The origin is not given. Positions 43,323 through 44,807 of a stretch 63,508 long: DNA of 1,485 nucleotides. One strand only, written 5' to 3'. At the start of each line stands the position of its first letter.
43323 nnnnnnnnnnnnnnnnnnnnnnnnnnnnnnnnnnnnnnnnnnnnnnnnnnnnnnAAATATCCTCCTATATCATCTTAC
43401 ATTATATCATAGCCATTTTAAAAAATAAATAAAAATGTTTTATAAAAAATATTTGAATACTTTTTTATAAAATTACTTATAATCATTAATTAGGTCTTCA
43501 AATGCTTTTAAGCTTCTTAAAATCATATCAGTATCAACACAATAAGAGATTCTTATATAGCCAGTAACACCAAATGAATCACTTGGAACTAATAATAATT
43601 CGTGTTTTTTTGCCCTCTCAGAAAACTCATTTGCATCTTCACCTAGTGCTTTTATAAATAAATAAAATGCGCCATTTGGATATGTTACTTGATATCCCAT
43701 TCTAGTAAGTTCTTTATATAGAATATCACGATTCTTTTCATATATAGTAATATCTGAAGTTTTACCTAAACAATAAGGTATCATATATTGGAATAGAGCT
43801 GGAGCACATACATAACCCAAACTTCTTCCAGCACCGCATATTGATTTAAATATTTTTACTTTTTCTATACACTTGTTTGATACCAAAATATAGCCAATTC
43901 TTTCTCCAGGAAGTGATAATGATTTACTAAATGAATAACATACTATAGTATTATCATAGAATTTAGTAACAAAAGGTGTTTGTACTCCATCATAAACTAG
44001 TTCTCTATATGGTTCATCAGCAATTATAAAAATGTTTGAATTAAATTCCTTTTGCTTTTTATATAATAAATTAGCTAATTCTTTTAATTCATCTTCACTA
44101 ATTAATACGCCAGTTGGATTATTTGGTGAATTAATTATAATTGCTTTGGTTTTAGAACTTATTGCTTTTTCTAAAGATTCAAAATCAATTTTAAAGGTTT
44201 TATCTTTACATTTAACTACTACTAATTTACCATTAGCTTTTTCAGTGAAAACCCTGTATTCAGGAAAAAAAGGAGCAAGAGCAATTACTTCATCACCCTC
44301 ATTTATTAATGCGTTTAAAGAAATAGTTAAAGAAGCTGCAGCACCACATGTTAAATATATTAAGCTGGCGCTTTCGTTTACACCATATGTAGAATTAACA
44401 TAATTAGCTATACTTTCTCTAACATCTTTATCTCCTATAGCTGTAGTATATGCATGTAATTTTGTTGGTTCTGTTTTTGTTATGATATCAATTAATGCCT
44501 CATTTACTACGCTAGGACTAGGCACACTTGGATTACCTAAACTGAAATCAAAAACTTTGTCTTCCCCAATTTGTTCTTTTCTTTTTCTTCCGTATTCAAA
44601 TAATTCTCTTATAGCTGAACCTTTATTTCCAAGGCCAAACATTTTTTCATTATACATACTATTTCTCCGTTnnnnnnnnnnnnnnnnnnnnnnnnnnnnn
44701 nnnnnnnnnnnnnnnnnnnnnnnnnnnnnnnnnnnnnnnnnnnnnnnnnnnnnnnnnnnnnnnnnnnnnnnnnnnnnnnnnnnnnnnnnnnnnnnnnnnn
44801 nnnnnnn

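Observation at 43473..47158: Non-canonical T-box cargo: aryl/acyl-CoA ligase + Amidohydro_2 enzyme + aminotransferase as a candidate tyrosine-supply pathway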

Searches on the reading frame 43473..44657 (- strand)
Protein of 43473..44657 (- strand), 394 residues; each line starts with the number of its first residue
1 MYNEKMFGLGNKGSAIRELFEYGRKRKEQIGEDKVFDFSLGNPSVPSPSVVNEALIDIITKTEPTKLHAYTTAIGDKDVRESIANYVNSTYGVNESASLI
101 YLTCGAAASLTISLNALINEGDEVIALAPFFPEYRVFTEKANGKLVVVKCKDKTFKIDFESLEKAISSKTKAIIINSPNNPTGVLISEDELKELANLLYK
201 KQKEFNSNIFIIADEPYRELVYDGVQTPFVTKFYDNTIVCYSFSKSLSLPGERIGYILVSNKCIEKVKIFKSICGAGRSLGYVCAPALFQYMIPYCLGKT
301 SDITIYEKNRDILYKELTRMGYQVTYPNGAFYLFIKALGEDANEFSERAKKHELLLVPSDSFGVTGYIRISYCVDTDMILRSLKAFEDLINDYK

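Call 5: search_protein_families(library=pfam, proteins=[window:43473-44657:-])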
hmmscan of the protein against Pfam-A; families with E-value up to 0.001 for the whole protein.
window:43473-44657:- (394 aa): 5 families
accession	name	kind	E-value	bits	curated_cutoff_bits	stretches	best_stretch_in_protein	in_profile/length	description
PF00155.27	Aminotran_1_2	-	3e-53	181.7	19.7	1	34-384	2-359/361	Aminotransferase class I and II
PF01053.26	Cys_Met_Meta_PP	-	1.5e-06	27.5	27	1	96-183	67-151/381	Cys/Met metabolism PLP-dependent enzyme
PF01041.23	DegT_DnrJ_EryC1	-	7.9e-06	25.8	19.8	1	104-175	46-118/360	DegT/DnrJ/EryC1/StrS aminotransferase family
PF04864.19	Alliinase_C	-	6.1e-05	22.5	22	1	110-266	84-216/363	Allinase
PF00266.25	Aminotran_5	-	0.00024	20.6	21.5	1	78-195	47-165/371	Aminotransferase class-V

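Call 6: search_protein_families(library=ncbifam, proteins=[window:43473-44657:-])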
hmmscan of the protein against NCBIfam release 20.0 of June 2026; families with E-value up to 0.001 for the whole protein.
window:43473-44657:- (394 aa): 89 families (the best 25 are shown)
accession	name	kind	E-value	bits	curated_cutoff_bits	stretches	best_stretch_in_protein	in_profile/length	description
NF005305.0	PRK06836.1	equivalog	2.8e-162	540.5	376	1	2-393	3-394/396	pyridoxal phosphate-dependent aminotransferase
NF041091.1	asp_aminotase_Arch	equivalog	8.5e-61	205.8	550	1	27-390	22-375/376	aspartate aminotransferase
NF041364.1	GntC_guanitoxin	equivalog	1.5e-60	205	415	1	39-387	4-354/356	guanitoxin biosynthesis PLP-dependent (S)-gamma-hydroxy-L-arginine cyclodehydratase GntC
NF005817.0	PRK07683.1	equivalog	1.9e-57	194.7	575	1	32-391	27-382/387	aminotransferase A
NF005744.0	PRK07568.1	subfamily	6.2e-55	186.6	389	1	13-394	12-394/398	pyridoxal phosphate-dependent aminotransferase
NF005588.0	PRK07309.1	equivalog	1.9e-53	181.8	576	1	34-392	31-388/391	pyridoxal phosphate-dependent aminotransferase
NF004975.0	PRK06348.1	equivalog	1e-52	179.5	549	1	33-384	29-377/384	pyridoxal phosphate-dependent aminotransferase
NF005816.0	PRK07682.1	equivalog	1.9e-52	178.2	620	1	33-392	29-385/390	aminotransferase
NF004770.0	PRK06108.1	subfamily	5.8e-49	167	422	1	12-388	21-390/396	pyridoxal phosphate-dependent aminotransferase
NF006229.0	PRK08361.1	equivalog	1.7e-48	165.6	624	1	13-388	19-386/391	aspartate aminotransferase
NF005601.0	PRK07337.1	equivalog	3.6e-45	154.7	496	1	32-389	34-391/394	pyridoxal phosphate-dependent aminotransferase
TIGR03540.1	DapC_direct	equivalog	9.4e-45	153.1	593.25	1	26-385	23-379/383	LL-diaminopimelate aminotransferase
NF006756.0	PRK09276.1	subfamily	2.1e-43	148.7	507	1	25-387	24-383/387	LL-diaminopimelate aminotransferase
TIGR01265.1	tyr_nico_aTase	subfamily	8.3e-42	143.6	292.45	1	16-383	16-392/403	tyrosine/nicotianamine family aminotransferase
NF006514.0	PRK08960.1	equivalog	1.9e-41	142.2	554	1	28-382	28-377/388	pyridoxal phosphate-dependent aminotransferase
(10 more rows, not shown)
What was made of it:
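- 43473..44657 (-): Class I PLP aminotransferase, 394 aa, PRK06836 family. Predicted to convert 4-hydroxyphenylpyruvate to Tyr. Call 6: NF005305, 540 bits against a cutoff of 376.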

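Call 22: search_solved_structures(query=window:43473-44657:-, max_evalue=1e-20)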
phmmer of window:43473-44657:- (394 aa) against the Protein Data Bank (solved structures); distinct sequences matched with E-value up to 1e-20: 30.
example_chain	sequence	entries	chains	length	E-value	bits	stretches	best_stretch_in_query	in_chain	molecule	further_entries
3ele_A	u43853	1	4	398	1e-146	492.4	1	2-393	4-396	Amino Transferase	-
1o4s_A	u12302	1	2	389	1.4e-43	153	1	24-392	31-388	Aspartate aminotransferase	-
1dju_A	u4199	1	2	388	8.9e-38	133.9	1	17-391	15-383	AROMATIC AMINOTRANSFERASE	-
1gd9_A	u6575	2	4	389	1.4e-37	133.2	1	17-390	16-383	ASPARTATE AMINOTRANSFERASE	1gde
1j32_A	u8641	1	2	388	7.5e-37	130.8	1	34-390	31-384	aspartate aminotransferase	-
4my5_A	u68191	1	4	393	3.6e-36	128.6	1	35-393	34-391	Putative amino acid aminotransferase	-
2z61_A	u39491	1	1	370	1.7e-34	123.1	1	31-391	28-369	Probable aspartate aminotransferase 2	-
1b5o_A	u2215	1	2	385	1.7e-32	116.5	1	38-388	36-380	PROTEIN (ASPARTATE AMINOTRANSFERASE)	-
1b5p_A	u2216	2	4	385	2.4e-32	116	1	38-388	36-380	PROTEIN (ASPARTATE AMINOTRANSFERASE) | ASPARTATE AMINOTRANSFERASE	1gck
1gc3_A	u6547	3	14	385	2.4e-32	116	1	38-388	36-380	ASPARTATE AMINOTRANSFERASE | PROTEIN (ASPARTATE AMINOTRANSFERASE)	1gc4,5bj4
5bj3_A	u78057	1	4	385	2.4e-32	116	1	38-388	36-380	PROTEIN (ASPARTATE AMINOTRANSFERASE)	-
1bkg_A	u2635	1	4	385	3.2e-32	115.6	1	38-388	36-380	ASPARTATE AMINOTRANSFERASE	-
1bjw_A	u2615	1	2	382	4.1e-32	115.2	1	38-387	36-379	ASPARTATE AMINOTRANSFERASE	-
5wmk_A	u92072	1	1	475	5.9e-31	111.4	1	36-383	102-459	Bifunctional aspartate aminotransferase and glutamate/aspartate-prephenate aminotransferas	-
5wmi_A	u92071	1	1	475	8.2e-31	110.9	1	36-383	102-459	Bifunctional aspartate aminotransferase and glutamate/aspartate-prephenate aminotransferas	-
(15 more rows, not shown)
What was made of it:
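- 43473..44657 (-): Call 22: PDB 3ELE, E = 1e-146.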
